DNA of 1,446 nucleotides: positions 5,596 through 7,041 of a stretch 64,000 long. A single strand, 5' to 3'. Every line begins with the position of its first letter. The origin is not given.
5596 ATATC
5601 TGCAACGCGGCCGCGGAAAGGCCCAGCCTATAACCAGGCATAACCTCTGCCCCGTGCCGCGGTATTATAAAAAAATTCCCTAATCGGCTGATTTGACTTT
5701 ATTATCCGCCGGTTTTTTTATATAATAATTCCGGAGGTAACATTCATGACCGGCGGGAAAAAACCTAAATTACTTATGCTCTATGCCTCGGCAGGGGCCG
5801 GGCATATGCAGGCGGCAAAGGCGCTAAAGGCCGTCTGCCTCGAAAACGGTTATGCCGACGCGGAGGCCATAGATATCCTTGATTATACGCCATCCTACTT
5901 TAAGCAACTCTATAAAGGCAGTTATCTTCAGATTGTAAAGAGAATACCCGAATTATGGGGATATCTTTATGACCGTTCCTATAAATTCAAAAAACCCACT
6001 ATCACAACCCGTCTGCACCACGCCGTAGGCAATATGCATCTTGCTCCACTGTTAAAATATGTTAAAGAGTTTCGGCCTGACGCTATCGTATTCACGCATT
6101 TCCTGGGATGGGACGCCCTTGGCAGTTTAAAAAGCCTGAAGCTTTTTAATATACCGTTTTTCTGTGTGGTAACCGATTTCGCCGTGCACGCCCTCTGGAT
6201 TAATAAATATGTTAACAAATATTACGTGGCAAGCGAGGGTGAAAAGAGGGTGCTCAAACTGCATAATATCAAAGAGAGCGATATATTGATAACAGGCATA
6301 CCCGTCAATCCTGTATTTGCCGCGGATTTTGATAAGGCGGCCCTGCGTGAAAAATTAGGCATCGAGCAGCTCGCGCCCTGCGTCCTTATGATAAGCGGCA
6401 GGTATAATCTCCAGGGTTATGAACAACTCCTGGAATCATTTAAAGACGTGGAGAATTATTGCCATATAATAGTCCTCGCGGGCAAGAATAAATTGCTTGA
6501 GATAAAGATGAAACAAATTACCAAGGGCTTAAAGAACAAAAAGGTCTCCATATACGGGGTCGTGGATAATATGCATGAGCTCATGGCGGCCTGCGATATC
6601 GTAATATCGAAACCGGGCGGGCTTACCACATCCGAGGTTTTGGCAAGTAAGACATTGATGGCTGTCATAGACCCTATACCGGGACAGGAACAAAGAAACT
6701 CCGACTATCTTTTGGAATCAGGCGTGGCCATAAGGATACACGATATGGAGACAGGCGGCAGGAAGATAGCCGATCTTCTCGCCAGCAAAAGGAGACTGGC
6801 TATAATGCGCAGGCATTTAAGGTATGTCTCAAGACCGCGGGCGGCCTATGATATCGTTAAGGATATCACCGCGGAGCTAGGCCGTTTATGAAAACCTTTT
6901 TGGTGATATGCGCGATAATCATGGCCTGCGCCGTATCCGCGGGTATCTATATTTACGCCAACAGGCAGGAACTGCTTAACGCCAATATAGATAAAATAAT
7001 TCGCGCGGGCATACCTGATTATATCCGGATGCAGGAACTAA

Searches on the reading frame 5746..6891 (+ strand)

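Call 39: search_protein_families(library=pfam, proteins=[window:5746-6891:+], max_evalue=0.001)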
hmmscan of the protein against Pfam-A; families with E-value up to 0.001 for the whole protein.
window:5746-6891:+ (381 aa): 4 families
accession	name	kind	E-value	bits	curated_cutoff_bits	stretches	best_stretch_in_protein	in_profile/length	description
PF06925.17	MGDG_synth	-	3.3e-26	92.8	25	1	20-187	1-169/169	Monogalactosyldiacylglycerol (MGDG) synthase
PF00534.26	Glycos_transf_1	-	2.3e-09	37.5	26.4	1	197-352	2-163/172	Glycosyl transferases group 1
PF04101.22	Glyco_tran_28_C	-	3.2e-08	34.2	22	1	230-342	20-134/166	Glycosyltransferase family 28 C-terminal domain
PF13692.12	Glyco_trans_1_4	-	2.4e-05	25.1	27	1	213-302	3-100/142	Glycosyl transferases group 1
